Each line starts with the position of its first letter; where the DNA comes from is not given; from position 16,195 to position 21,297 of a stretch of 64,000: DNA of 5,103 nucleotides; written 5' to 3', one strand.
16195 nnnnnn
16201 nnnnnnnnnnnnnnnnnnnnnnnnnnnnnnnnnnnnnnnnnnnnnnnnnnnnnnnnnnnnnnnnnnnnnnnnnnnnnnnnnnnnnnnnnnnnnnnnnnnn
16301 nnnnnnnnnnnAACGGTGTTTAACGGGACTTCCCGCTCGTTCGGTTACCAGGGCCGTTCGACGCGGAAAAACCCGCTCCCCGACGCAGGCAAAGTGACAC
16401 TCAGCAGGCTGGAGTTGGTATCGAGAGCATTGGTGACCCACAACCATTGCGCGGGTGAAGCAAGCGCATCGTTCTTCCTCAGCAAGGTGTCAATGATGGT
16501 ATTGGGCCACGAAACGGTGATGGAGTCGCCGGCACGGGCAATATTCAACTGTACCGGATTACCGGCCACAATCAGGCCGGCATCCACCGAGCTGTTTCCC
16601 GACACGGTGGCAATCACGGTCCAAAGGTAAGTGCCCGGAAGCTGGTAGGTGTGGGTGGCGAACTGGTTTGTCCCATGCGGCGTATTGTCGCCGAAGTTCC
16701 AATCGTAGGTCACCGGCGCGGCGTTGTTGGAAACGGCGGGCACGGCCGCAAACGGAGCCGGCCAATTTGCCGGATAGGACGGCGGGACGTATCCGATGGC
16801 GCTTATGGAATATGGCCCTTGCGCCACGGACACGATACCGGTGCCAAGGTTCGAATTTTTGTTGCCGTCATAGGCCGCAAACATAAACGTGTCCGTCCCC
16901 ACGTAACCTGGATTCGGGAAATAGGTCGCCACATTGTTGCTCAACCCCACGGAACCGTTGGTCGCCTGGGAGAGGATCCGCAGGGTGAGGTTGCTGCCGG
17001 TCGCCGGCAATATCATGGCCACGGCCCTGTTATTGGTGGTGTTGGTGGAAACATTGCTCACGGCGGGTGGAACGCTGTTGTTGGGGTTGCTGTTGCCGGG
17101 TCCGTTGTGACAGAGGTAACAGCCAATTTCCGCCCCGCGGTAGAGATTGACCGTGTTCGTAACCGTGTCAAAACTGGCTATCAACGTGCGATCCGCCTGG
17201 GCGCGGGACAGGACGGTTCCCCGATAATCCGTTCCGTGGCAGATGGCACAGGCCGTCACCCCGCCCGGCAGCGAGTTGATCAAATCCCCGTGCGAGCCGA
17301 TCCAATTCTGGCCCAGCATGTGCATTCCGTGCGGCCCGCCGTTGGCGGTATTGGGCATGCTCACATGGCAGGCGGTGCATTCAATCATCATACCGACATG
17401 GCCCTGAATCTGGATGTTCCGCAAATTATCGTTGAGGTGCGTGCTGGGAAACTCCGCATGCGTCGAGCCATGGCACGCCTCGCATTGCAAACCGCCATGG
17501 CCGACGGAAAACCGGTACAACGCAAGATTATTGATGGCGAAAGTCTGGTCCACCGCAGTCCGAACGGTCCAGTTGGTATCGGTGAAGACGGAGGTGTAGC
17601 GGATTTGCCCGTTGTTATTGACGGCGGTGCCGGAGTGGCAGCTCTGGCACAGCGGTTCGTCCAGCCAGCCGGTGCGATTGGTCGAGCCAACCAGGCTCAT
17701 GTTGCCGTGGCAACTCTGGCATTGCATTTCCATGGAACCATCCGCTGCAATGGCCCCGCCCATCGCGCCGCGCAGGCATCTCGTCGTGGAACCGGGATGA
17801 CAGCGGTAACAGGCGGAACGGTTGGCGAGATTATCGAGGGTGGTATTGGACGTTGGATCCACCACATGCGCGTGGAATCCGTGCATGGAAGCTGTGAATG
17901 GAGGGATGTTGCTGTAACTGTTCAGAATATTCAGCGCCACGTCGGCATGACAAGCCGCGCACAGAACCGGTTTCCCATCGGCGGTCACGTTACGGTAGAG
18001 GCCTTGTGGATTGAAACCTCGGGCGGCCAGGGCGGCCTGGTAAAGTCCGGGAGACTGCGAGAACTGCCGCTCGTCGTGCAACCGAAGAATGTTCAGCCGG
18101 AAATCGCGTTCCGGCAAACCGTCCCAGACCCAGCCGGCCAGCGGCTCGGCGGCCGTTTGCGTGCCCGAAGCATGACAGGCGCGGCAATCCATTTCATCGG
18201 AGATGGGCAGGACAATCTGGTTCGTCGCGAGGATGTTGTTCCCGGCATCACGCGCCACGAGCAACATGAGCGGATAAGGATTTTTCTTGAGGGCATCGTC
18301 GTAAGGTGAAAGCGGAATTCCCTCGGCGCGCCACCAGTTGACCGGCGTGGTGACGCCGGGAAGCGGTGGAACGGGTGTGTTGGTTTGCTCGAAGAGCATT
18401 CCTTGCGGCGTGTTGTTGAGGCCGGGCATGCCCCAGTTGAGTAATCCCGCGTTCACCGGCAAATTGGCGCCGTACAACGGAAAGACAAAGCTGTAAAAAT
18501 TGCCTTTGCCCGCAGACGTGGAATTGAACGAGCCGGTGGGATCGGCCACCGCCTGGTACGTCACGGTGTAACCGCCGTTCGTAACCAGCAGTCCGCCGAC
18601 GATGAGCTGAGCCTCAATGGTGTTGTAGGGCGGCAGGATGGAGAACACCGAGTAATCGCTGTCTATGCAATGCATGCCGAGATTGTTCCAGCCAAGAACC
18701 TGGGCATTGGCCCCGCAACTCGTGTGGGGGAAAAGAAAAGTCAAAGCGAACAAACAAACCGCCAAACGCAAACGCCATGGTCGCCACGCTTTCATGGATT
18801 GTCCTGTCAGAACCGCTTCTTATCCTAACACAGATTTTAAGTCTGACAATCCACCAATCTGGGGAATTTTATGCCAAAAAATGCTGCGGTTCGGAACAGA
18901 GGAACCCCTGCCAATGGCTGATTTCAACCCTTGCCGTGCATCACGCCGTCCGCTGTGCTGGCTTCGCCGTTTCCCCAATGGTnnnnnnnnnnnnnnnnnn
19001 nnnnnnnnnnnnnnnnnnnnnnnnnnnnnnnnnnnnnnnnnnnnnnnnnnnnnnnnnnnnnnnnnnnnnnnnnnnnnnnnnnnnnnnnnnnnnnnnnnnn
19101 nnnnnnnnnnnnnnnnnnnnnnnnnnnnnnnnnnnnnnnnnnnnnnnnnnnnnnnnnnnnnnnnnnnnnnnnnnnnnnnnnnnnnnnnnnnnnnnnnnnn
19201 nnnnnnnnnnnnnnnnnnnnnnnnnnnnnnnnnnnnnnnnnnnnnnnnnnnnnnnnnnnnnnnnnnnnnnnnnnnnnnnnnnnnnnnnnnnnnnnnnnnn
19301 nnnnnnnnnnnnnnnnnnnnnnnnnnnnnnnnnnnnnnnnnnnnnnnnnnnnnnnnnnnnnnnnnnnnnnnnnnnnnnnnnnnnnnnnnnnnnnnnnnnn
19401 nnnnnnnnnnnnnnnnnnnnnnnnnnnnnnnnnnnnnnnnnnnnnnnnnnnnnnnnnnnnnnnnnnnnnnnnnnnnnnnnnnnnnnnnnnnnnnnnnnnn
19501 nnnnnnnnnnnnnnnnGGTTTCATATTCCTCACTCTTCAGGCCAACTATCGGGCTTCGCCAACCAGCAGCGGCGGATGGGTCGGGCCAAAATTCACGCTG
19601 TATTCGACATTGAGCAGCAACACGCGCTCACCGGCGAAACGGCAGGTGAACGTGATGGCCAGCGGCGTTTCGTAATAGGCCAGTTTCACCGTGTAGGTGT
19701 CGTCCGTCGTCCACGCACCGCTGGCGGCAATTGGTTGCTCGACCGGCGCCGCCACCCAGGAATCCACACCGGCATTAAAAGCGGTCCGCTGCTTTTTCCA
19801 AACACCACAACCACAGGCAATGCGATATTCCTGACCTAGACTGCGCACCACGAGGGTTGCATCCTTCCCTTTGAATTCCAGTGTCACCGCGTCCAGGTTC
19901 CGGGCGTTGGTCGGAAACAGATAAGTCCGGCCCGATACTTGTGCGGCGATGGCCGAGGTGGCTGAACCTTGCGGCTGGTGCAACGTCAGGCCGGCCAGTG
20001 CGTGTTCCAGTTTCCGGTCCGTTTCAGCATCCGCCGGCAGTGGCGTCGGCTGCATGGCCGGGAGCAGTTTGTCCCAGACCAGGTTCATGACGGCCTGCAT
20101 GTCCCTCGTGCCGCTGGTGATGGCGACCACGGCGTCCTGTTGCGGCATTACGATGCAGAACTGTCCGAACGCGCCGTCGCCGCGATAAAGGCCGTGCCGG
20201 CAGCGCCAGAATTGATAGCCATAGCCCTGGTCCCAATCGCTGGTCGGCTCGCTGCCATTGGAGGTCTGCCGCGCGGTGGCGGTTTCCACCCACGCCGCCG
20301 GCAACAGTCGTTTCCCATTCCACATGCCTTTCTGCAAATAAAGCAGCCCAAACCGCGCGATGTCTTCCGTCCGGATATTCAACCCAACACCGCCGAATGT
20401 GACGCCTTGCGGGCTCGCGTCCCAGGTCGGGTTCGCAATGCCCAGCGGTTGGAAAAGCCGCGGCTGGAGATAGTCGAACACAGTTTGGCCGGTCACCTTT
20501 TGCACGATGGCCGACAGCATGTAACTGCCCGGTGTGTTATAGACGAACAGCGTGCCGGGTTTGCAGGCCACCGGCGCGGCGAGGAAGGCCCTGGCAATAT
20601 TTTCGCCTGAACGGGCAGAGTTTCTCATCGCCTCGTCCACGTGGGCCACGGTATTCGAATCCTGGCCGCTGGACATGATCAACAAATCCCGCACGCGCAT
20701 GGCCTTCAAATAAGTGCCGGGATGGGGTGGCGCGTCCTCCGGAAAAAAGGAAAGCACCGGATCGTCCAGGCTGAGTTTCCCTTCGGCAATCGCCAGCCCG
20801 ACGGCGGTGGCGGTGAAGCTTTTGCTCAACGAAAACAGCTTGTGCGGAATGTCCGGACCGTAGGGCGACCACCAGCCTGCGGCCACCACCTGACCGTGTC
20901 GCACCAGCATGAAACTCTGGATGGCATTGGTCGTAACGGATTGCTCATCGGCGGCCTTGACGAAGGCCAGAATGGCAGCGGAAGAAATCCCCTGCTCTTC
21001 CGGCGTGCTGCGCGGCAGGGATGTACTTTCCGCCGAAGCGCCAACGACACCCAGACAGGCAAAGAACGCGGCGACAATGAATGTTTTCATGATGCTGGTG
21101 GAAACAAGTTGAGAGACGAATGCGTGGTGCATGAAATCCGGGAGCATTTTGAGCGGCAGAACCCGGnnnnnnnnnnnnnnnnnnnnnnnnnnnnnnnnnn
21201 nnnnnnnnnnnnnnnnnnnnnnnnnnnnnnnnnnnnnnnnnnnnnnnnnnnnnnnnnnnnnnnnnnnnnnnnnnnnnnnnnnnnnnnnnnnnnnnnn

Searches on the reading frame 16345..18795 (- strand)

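Call 90: search_protein_families(library=pfam, proteins=[window:16345-18795:-], max_evalue=0.0001)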
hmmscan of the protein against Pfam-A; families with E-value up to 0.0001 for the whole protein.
window:16345-18795:- (816 aa): 6 families
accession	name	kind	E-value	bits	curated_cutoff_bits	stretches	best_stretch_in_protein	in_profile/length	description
PF22113.1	Mtrc-MtrF_II-IV_dom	-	2e-12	47.4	30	1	357-523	7-166/176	Outer membrane cytochrome MtrC/MtrF-like, domains II/IV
PF14522.11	Cytochrome_C7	-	6.2e-11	42.4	24.8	0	277-363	14-66/67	Cytochrome c7 and related cytochrome c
PF00801.26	PKD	-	3.7e-08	33.7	23.5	1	674-730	11-66/80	PKD domain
PF18911.6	PKD_4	-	4.2e-08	33.6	27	1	680-732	20-71/85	PKD domain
PF14537.11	Cytochrom_c3_2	-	3.2e-06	27.9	25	0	354-391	4-37/79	Cytochrome c3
PF17963.7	Big_9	-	3.5e-05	25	23.6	1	576-652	3-85/89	Bacterial Ig domain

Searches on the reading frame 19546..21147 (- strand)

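Call 90: search_protein_families(library=pfam, proteins=[window:19546-21147:-], max_evalue=0.0001)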
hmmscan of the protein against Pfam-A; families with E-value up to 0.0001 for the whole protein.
window:19546-21147:- (533 aa): 1 family
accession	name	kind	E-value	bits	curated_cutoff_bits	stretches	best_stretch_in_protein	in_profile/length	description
PF00144.29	Beta-lactamase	-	5.7e-41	141.2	27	1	78-345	18-308/329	Beta-lactamase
